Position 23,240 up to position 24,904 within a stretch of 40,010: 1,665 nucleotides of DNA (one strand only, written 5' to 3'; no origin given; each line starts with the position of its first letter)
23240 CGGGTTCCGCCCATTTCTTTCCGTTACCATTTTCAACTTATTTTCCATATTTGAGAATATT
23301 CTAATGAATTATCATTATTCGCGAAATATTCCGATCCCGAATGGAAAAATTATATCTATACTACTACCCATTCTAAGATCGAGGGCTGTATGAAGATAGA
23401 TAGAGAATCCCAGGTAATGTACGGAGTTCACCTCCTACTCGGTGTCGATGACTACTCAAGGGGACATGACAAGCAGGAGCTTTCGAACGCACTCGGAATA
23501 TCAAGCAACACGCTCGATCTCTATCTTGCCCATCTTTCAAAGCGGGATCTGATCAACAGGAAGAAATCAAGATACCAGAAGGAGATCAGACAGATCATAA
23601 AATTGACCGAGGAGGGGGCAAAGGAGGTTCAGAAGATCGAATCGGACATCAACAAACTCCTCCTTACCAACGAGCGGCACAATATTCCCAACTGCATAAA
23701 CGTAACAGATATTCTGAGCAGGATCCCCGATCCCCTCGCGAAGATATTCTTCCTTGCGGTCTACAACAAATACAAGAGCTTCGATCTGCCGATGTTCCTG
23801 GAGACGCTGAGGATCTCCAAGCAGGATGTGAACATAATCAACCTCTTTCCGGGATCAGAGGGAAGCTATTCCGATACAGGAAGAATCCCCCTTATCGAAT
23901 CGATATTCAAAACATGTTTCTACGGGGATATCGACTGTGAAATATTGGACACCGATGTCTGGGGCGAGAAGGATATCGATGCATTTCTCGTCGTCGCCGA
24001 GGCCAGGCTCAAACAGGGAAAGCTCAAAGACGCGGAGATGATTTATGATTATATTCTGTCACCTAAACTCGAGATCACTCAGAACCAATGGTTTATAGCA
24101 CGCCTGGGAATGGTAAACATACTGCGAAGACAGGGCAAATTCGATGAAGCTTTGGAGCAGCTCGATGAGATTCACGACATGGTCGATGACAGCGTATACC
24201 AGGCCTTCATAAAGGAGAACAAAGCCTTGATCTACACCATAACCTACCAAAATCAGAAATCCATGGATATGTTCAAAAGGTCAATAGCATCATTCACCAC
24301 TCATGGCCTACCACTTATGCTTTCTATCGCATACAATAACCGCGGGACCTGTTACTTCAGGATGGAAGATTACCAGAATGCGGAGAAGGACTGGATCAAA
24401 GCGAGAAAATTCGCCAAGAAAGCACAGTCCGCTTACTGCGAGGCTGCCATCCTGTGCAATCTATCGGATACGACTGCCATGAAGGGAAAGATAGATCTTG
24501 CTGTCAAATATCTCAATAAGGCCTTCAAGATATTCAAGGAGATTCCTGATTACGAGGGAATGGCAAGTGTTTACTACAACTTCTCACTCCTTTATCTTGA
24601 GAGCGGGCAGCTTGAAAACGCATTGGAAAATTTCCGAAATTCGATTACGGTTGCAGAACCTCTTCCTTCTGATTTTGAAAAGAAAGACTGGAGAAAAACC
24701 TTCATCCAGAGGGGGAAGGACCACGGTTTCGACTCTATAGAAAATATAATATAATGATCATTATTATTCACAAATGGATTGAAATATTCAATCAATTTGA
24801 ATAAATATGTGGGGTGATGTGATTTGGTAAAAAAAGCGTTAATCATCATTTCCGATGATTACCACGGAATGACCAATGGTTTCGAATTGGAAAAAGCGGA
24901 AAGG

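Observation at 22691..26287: Two homologous roughly 330-nt modules (conserved upstream element plus tiny RYPR-ending ORF) in direct orientation flank an AT-rich island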

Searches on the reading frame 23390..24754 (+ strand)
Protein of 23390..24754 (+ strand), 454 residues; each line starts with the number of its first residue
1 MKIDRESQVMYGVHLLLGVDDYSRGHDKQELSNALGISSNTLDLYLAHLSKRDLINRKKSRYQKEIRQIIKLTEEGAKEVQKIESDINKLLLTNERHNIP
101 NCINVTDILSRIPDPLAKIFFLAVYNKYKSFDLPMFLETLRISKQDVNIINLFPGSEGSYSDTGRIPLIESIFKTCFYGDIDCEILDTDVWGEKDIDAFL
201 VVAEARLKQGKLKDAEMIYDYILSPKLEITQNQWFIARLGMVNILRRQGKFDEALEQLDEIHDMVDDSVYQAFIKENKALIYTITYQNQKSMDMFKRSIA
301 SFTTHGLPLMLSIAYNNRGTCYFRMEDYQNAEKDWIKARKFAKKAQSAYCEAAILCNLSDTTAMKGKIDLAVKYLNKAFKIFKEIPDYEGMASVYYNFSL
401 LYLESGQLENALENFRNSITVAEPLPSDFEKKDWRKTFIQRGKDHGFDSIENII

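Call 10: find_encoding_contigs(protein=window:23390-24754:+, flank=10000, max_places=6)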
Protein window:23390-24754:+ (454 aa): no gene with exactly this product is on record in the collection.

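Call 12: search_protein_families(library=pfam, proteins=[window:23390-24754:+], max_evalue=0.01)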
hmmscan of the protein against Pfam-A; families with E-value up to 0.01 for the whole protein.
window:23390-24754:+ (454 aa): 17 families
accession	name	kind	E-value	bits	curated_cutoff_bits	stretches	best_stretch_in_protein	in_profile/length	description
PF13424.12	TPR_12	-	7.9e-25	87.3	30.1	3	313-384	4-77/77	Tetratricopeptide repeat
PF07719.23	TPR_2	-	9.1e-13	47.7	27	1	314-342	3-31/34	Tetratricopeptide repeat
PF00515.34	TPR_1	-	4.4e-12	45.7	27.8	1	313-339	2-28/34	Tetratricopeptide repeat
PF17874.7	TPR_MalT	-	1.6e-10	41.2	45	1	312-425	40-155/336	MalT-like TPR region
PF13181.12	TPR_8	-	8.2e-10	38.5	25.7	1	392-422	1-31/34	Tetratricopeptide repeat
PF13374.12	TPR_10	-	1.2e-09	38.3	27.5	0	242-260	9-27/42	Tetratricopeptide repeat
PF13428.12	TPR_14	-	9.2e-06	26.3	23.5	0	237-263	3-29/44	Tetratricopeptide repeat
PF09976.15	TPR_21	-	1e-05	25.8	25.5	1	198-302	78-176/193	Tetratricopeptide repeat-like domain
PF13432.12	TPR_16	-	2.8e-05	24.9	32.7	0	241-260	3-22/65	Tetratricopeptide repeat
PF14559.12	TPR_19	-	6e-05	23.7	25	0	237-272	27-63/68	Tetratricopeptide repeat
PF25064.1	ARM_TT21_5th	-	0.00013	22.6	27.8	0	198-297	3-97/117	TT21 fifth ARM repeats domain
PF13431.12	TPR_17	-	0.00097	19.7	24.4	0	393-412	14-33/34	Tetratricopeptide repeat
PF13414.12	TPR_11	-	0.003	17.6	26.8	0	243-259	2-18/42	TPR repeat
PF13601.12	HTH_34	-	0.0036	17.9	27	1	27-82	16-71/80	Winged helix DNA-binding domain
PF13174.12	TPR_6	-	0.0048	17.9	26.3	0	239-261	4-26/33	Tetratricopeptide repeat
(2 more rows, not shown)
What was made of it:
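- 23390..24754 (+): Winged-helix + TPR protein, 454 aa (putative regulator and peptide receptor). Pfam TPR_12 7.9e-25, with weak HTH_34 (call 12).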

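Call 33: find_homologous_proteins(query=window:23390-24754:+, max_evalue=0.001)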
Query window:23390-24754:+ (454 aa): 45 proteins with E <= 0.001 among 5959 candidates.
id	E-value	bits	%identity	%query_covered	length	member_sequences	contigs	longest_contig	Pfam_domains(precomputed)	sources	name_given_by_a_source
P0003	0.0e+0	1022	100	100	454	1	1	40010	PF09976.16,PF17874.8,PF00515.35,PF13424.13,PF13428.13,PF13181.13,PF07719.24,PF13374.13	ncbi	ncbi:MAG: tetratricopeptide repeat protein [Thermoplasmatota archaeon]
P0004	7.2e-255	864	83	100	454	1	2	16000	PF09976.16,PF17874.8,PF00515.35,PF13424.13,PF13181.13,PF07719.24,PF13374.13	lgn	-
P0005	3.4e-137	476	48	100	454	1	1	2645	PF00515.35,PF13424.13,PF13176.13,PF13428.13,PF13181.13,PF07719.24,PF13174.13,PF13374.13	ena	-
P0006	8.5e-126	438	46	100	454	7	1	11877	PF10602.16,PF09976.16,PF13176.13,PF13428.13,PF25064.2,PF13374.13,PF14559.13,PF17874.8,PF00515.35,PF12895.14,PF10255.16,PF13424.13,PF13432.13,PF13545.13,PF13181.13,PF07719.24,PF13174.13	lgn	-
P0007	1.1e-124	435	45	100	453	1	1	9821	PF09976.16,PF25058.2,PF13176.13,PF13428.13,PF25064.2,PF13374.13,PF07721.21,PF14559.13,PF17874.8,PF00515.35,PF13424.13,PF13181.13,PF07719.24,PF13174.13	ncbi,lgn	-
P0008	7.8e-122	425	44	100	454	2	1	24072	PF17874.8,PF00515.35,PF13424.13,PF07719.24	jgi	jgi:tetratricopeptide (TPR) repeat protein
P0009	2.9e-120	420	46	97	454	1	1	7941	PF10602.16,PF14559.13,PF09976.16,PF17874.8,PF00515.35,PF13424.13,PF13432.13,PF13428.13,PF13181.13,PF07719.24,PF13374.13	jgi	jgi:tetratricopeptide (TPR) repeat protein/biotin operon repressor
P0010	1.3e-119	418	45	97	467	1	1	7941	PF17874.8,PF00515.35,PF13424.13,PF13545.13,PF25064.2,PF07719.24,PF13374.13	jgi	jgi:tetratricopeptide (TPR) repeat protein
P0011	2.5e-119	417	45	95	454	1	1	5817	PF00515.35,PF13424.13,PF13176.13,PF13181.13,PF07719.24,PF13374.13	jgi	jgi:tetratricopeptide (TPR) repeat protein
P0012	2.5e-119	417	42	100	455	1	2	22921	PF14559.13,PF00515.35,PF13424.13,PF13432.13,PF13181.13,PF07719.24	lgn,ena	-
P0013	2.7e-118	413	43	100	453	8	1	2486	PF14559.13,PF25058.2,PF00515.35,PF13424.13,PF13176.13,PF13428.13,PF13181.13,PF25064.2,PF07719.24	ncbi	-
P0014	1.6e-117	411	43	100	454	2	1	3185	PF00515.35,PF13424.13,PF07719.24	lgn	-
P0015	1.9e-117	411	45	94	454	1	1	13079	PF00515.35,PF13424.13,PF13181.13,PF07719.24,PF13374.13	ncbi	-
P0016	1.7e-116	408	42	100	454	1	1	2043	PF13424.13,PF07719.24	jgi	jgi:tetratricopeptide (TPR) repeat protein/DNA-binding MarR family transcriptional regulator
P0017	2.8e-116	407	44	97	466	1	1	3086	PF10602.16,PF09976.16,PF13176.13,PF13428.13,PF13374.13,PF17874.8,PF00515.35,PF13424.13,PF28559.1,PF14938.13,PF13432.13,PF13545.13,PF13181.13,PF07719.24,PF13174.13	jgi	jgi:tetratricopeptide (TPR) repeat protein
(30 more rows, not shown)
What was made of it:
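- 23390..24754 (+): A family of about 35 relatives (call 33).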

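Call 34: find_encoding_contigs(protein=P0006, flank=10000, max_places=3)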
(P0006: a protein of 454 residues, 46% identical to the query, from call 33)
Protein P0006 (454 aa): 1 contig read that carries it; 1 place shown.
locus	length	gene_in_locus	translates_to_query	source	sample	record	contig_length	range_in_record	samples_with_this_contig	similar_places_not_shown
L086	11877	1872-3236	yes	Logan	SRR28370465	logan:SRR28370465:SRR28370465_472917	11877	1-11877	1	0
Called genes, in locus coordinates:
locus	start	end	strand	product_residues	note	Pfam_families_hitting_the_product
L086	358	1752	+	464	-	PF13545:HTH_Crp_2 (weak), PF13374:TPR_10 (faint), PF28559:TPR_SusR (faint), PF13432:TPR_16 (faint), PF14938:SNAP (faint), PF00515:TPR_1 (weak), PF07719:TPR_2 (weak), PF13424:TPR_12, +5 more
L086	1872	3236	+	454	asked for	PF13545:HTH_Crp_2 (weak), PF13374:TPR_10 (faint), PF09976:TPR_21 (faint), PF12895:ANAPC3 (faint), PF13432:TPR_16 (faint), PF00515:TPR_1 (faint), PF17874:TPR_MalT (weak), PF13424:TPR_12, +9 more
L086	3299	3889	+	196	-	-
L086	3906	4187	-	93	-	-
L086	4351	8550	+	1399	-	PF25778:DUF7948, PF06739:SBBP (faint), PF00041:fn3, PF16656:Pur_ac_phosph_N (faint), PF24421:Ig_J (faint), PF24489:Ig_J_second (faint), PF25059:FN3_DSCAM-DSCAML_C (faint), PF00041:fn3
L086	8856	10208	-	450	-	PF00390:malic, PF03949:Malic_M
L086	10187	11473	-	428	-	PF09861:Lar_N, PF21113:LarA_C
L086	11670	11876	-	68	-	?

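Call 35: find_encoding_contigs(protein=P0008, flank=10000, max_places=3)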
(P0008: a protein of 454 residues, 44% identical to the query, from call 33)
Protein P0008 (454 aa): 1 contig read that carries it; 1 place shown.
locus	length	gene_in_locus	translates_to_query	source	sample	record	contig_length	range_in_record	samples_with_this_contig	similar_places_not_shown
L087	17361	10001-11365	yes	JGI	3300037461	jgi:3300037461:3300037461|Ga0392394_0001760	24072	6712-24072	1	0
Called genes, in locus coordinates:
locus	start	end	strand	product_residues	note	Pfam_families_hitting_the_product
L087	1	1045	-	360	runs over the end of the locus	PF01022:HTH_5 (faint), PF01047:MarR (faint), PF12840:HTH_20 (weak), PF24266:HTH_HVO_0163_N, PF12802:MarR_2, PF13412:HTH_24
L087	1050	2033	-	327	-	PF24318:DUF7490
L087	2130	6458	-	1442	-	PF01839:FG-GAP (weak), PF17957:Big_7 (faint)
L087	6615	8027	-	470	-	PF18195:GatD_N, PF00710:Asparaginase, PF17763:Asparaginase_C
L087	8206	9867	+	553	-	-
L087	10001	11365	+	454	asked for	PF00515:TPR_1 (faint), PF07719:TPR_2 (faint), PF17874:TPR_MalT (faint), PF13424:TPR_12 (weak)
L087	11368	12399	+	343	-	-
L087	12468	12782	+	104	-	-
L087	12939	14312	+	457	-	PF13181:TPR_8 (faint), PF13424:TPR_12 (faint)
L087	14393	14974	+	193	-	-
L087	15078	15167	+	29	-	-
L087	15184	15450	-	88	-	-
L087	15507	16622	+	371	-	PF02073:Peptidase_M29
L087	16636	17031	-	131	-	PF13470:PIN_3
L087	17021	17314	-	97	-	PF04014:MazE_antitoxin (weak)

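Call 36: find_encoding_contigs(protein=P0009, flank=10000, max_places=3)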
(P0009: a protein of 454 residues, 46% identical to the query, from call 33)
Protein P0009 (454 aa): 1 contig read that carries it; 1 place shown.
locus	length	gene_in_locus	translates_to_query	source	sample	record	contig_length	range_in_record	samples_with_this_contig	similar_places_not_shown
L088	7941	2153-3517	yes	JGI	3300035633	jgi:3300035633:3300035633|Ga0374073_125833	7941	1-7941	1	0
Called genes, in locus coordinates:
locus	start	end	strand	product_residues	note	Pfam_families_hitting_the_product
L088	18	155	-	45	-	-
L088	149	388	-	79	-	-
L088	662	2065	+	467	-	PF13545:HTH_Crp_2 (weak), PF13374:TPR_10 (faint), PF17874:TPR_MalT (faint), PF00515:TPR_1 (faint), PF07719:TPR_2 (faint), PF25064:ARM_TT21_5th (faint), PF13424:TPR_12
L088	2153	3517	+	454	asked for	PF09976:TPR_21 (faint), PF13432:TPR_16 (faint), PF14559:TPR_19 (faint), PF00515:TPR_1 (faint), PF07719:TPR_2 (faint), PF17874:TPR_MalT (weak), PF10602:RPN7 (weak), PF13424:TPR_12, +3 more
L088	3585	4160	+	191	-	-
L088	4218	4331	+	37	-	-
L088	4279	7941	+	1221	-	?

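Call 59: search_solved_structures(query=A6, max_evalue=0.01)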
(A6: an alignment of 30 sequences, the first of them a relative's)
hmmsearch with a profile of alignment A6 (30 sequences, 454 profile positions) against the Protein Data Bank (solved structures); distinct sequences matched with E-value up to 0.01: 46.
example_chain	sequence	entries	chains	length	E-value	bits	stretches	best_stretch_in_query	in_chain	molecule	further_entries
3ro2_A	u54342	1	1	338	2.2e-09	39.3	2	291-423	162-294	G-protein-signaling modulator 2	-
4g2v_A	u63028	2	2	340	2.2e-09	39.3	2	291-423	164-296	G-protein-signaling modulator 2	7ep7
6hc2_A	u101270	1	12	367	5.2e-09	38.1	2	311-404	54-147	G-protein-signaling modulator 2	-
3sf4_A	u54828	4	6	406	7.7e-09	37.5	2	311-404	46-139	G-protein-signaling modulator 2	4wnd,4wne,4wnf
4wng_A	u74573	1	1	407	7.8e-09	37.5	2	311-404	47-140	G-protein-signaling modulator 2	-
5a7d_B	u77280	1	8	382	7.9e-09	37.5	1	316-423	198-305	PINS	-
5a6c_A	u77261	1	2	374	1.1e-08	36.9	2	311-404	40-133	G-PROTEIN-SIGNALING MODULATOR 2, AFADIN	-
4a1s_A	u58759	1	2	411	1.3e-08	36.7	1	316-423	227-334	PARTNER OF INSCUTEABLE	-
5o01_A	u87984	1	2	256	1e-07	33.8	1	196-388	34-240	BKLC (bacterial kinesin-light chain-like)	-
5o09_1C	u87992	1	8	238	2e-07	32.8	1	196-385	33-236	Bacterial kinesin light chain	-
7t7t_A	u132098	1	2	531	4.8e-07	31.6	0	314-424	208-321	Protein TONSOKU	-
4gpk_A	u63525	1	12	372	1.1e-06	30.4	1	274-443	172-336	NprR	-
5dbk_A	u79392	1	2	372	1.1e-06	30.4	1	274-443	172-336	Transcriptional regulator/TPR domain protein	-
4jhr_A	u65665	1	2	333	1.9e-05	26.3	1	291-423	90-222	G-protein-signaling modulator 2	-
5oj8_A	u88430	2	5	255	2.6e-05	25.9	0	352-421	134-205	Kinesin light chain 1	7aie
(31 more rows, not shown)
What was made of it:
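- On RRNPP quorum-sensing systems: The N-terminus matches winged-helix/MarR-type domains: HTH_34, HVO_A0261_N and MarR PDB chains (calls 12, 59).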

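Call 64: predict_structure(alignment_id=A6)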
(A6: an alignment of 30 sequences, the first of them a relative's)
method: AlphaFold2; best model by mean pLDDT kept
length: 454 residues; sequences in the alignment: 30
mean_pLDDT: 80.1   pTM: 0.63
mean pLDDT of the five models: 80.1, 79.1, 77.5, 75.6, 75.1
residues with pLDDT >= 90: 215; 70-90: 143; 50-70: 40; < 50: 56
segments of 3 or more residues with pLDDT < 50: 139-193
pLDDT, mean of each block of 10 residues (from residue 1): 86 86 67 72 91 88 78 95 93 72 84 75 72 54 38 28 27 32 42 58 77 86 81 86 94 97 87 93 95 96 77 93 95 97 77 94 94 97 83 97 95 96 88 95 94 88
secondary structure, 60 per line:
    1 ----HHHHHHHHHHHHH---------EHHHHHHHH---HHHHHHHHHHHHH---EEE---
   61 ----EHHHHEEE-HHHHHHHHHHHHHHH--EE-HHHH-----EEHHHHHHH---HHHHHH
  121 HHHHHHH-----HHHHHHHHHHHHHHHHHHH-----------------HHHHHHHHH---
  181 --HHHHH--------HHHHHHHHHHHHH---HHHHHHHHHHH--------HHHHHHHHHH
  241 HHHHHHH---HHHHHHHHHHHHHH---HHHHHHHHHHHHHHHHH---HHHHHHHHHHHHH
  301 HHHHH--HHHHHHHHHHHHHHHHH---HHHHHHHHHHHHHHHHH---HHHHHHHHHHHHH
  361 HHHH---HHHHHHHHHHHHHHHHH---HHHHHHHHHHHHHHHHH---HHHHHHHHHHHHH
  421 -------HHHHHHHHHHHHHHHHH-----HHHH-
elements in order: H5-17 H28-35 H39-51 E55-57 H66-69 E70-72 H74-88 H94-97 H105-111 H115-127 H133-151 H169-177 H183-187 H196-208 H212-222 H231-247 H251-264 H268-284 H288-305 H308-324 H328-344 H348-364 H368-384 H388-404 H408-420 H428-444 H450-453
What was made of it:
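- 23390..24754 (+): AF2 pLDDT 80: wHTH at 1-130, disordered linker at 139-193, TPR superhelix at 196-454 (call 64).
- On RRNPP quorum-sensing systems: The AF2 model has a TPR superhelix at residues 196-454 (call 64).
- The N-terminal winged helix is MarR-like (calls 12, 59, 64).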

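Call 67: fold_search(model_id=the predicted structure, library=pdb)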
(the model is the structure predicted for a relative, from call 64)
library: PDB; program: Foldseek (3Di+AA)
matches with E <= 10: 1594; with E <= 0.001: 83
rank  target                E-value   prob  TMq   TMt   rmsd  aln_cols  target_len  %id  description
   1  4g2v_A                1.5e-05  1.00  0.36  0.48   9.0       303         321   16  Structure complex of LGN binding with FRMPD1 (released 2013-01-23)
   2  3ro2_A                2.2e-05  1.00  0.37  0.49   9.1       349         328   14  Structures of the LGN/NuMA complex (released 2012-03-07)
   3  8chy                  3.3e-05  1.00  0.19  0.28  14.7       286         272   17  Crystal structure of an 8-repeat consensus TPR superhelix with Zinc. (released 2024-02-21)
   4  4gyo_A                3.9e-05  1.00  0.42  0.52   8.8       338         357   15  Crystal Structure of Rap Protein Complexed with Competence and Sporulation Factor (released 2013-04-03)
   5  5l9u_O                4.2e-05  1.00  0.50  0.35   6.2       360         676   12  Model of human Anaphase-promoting complex/Cyclosome (APC/C-CDH1) with a cross linked Ubiquitin variant-substrate-UBE2C (released 2016-09-14)
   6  5o09_1C               4.8e-05  1.00  0.35  0.61   8.3       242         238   13  BtubABC mini microtubule (released 2017-07-19)
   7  4gyo_B                4.8e-05  1.00  0.42  0.52   8.9       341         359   15  Crystal Structure of Rap Protein Complexed with Competence and Sporulation Factor (released 2013-04-03)
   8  5o01_A                5.0e-05  1.00  0.35  0.58   8.3       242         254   13  Crystal structure of BtubC (BKLC) from P. vanneervenii (released 2017-07-19)
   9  3sf4_A                5.7e-05  1.00  0.34  0.42  10.9       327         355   15  Crystal structure of the complex between the conserved cell polarity proteins Inscuteable and LGN (released 2011-11-23)
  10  5a7d_B                5.7e-05  1.00  0.33  0.41  11.3       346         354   12  Tetrameric assembly of LGN with Inscuteable (released 2016-08-03)
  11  3sf4_B                7.3e-05  1.00  0.36  0.44   8.5       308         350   16  Crystal structure of the complex between the conserved cell polarity proteins Inscuteable and LGN (released 2011-11-23)
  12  6q6g_O                7.7e-05  1.00  0.50  0.34   7.1       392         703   11  Cryo-EM structure of the APC/C-Cdc20-Cdk2-cyclinA2-Cks2 complex, the D1 box class (released 2019-09-11)
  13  6eou                  8.0e-05  1.00  0.19  0.24  12.8       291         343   16  O-GlcNAc transferase TPR domain with the intellectual disability associated mutation L254F (released 2018-05-09)
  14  4wnf_A                1.0e-04  1.00  0.37  0.60   5.9       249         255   14  Crystal structure of the oxidized TPR domain of LGN in complex with Frmpd4/Preso1 at 2.9 Angstrom resolution (released 2015-09-16)
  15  7ep7_A                1.0e-04  1.00  0.36  0.47   8.8       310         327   15  The complex structure of Gpsm2 and Whirlin (released 2022-05-04)
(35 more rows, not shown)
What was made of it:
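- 23390..24754 (+): PDB matches are LGN, Rap-Phr, NprR and MarR (calls 59, 67).
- On RRNPP quorum-sensing systems: Foldseek and HMM matches to TPR proteins include Rap and NprR (calls 59, 67). TM-scores are 0.3-0.5 (call 67).
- Closest known: RRNPP receptor-propeptide pairs of Bacillota. Same: The TPR domain shows weak sequence and fold similarity to NprR and Rap (calls 59, 67).
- Closest known: LGN/Pins-type and other TPR superhelices that hold extended peptides in their inner groove. Same: These are the best sequence-profile and Foldseek matches of the TPR domain (calls 59, 67).
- TPR domain: resembles peptide-binding superhelices, namely LGN and Rap-Phr complexes (Foldseek, call 67) and NprR (sequence profile, call 59). 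The TPR matches are generic: LGN scores above the RRNPP proteins, and TM-scores are 0.3-0.5 (calls 59, 67). The TPR profile reaches NprR (1e-6) and RapJ (9e-5) (call 59), and Foldseek reaches Rap-Phr complexes (call 67).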

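Call 84: search_protein_families(library=padloc, proteins=[window:23390-24754:+, L087:14393-14974:+, L086:3299-3889:+], max_evalue=0.1)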
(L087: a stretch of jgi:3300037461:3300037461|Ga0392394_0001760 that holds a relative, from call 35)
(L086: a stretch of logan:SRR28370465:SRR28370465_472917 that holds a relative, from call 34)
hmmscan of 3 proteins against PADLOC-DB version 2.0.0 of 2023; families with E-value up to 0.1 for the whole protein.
window:23390-24754:+ (454 aa): 4 families
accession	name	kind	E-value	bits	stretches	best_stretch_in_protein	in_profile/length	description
PDLC01169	TPR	-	3.5e-05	21.3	1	313-423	110-219/252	TPR repeats containing protein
PDLC02245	AbiEi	-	0.0085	13.8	1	322-397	44-113/194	AbiEi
PDLC01865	CARF3--CARF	-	0.024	12.2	1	24-76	160-207/215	-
PDLC01171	TPR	-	0.035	11.1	0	202-264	222-282/504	TPR repeats containing protein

L087:14393-14974:+ (193 aa): 0 families

L086:3299-3889:+ (196 aa): 0 families

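Call 85: search_protein_families(library=ncbifam, proteins=[window:23390-24754:+, L087:14393-14974:+, L086:3299-3889:+], max_evalue=0.1)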
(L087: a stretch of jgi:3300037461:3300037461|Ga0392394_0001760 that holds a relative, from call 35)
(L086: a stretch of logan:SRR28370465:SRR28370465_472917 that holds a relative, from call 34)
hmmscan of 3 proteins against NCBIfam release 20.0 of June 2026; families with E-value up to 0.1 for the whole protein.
window:23390-24754:+ (454 aa): 20 families
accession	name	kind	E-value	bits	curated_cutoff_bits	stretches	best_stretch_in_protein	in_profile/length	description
NF041717.1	HaaA_phane_TPR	equivalog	4.4e-12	44.9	1125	1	239-429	678-869/882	cyclophane-containing RiPP biosynthesis TPR protein HaaT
NF053520.1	HK_Porph_FimS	equivalog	1.6e-09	36.6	600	1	248-419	97-271/618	sensor histidine kinase FimS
NF053617.1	SARPRegAfsRStmc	equivalog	2.1e-09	35.9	1430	1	293-421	757-885/986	SARP-family global regulator AfsR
NF002725.1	PRK02603.1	equivalog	4.5e-09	36.5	143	1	238-347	40-148/173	photosystem I assembly protein Ycf3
NF047558.1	TPR_END_plus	domain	1.8e-06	27.8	32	0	394-420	1-27/56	TPR end-of-group domain-containing protein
NF052312.1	T9SS_PorW_SprE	equivalog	7.1e-06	24.9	250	1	208-333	228-349/716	type IX secretion system periplasmic lipoprotein PorW/SprE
NF040959.1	MamA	equivalog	1e-05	25.1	200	1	246-381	48-168/204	magnetosome protein MamA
TIGR02337.1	HpaR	equivalog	0.00017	21.5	121.2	1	27-89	44-105/130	homoprotocatechuate degradation operon regulator HpaR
TIGR02917.1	PEP_TPR_lipo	equivalog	0.0002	19.4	312.2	0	194-275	191-267/899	XrtA/PEP-CTERM system TPR-repeat protein PrsT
TIGR02521.1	type_IV_pilW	equivalog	0.00039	20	154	0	248-382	44-165/234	type IV pilus biogenesis/stability protein PilW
NF053660.1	ORF80_fam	equivalog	0.00078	19.3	95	1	30-63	21-54/70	ORF80 family leucine zipper DNA-binding protein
NF040939.2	trans_reg_lrs14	equivalog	0.0021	18.1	90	1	19-90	30-102/103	Lrs14 family HTH-type transcriptional regulator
NF047507.1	TPR_BatC_Lepto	exception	0.0027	17.2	175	0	310-348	94-132/214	TPR repeat-containing protein BatC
NF052638.1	TransRegOhrRVib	equivalog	0.0034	17.1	200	1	25-82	51-107/141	transcriptional regulator OhrR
NF002926.0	PRK03573.1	equivalog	0.0046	16.9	120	1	27-89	48-109/144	transcriptional regulator SlyA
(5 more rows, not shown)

L087:14393-14974:+ (193 aa): 1 family
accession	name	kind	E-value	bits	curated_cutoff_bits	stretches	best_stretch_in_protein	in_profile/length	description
NF010916.0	PRK14336.1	equivalog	0.027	13.3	606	1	82-121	172-211/418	tRNA (N6-isopentenyl adenosine(37)-C2)-methylthiotransferase MiaB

L086:3299-3889:+ (196 aa): 1 family
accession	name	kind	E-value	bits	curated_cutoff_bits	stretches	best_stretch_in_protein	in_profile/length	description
NF005372.1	PRK06914.1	subfamily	0.032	13.4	320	1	110-192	7-82/279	SDR family oxidoreductase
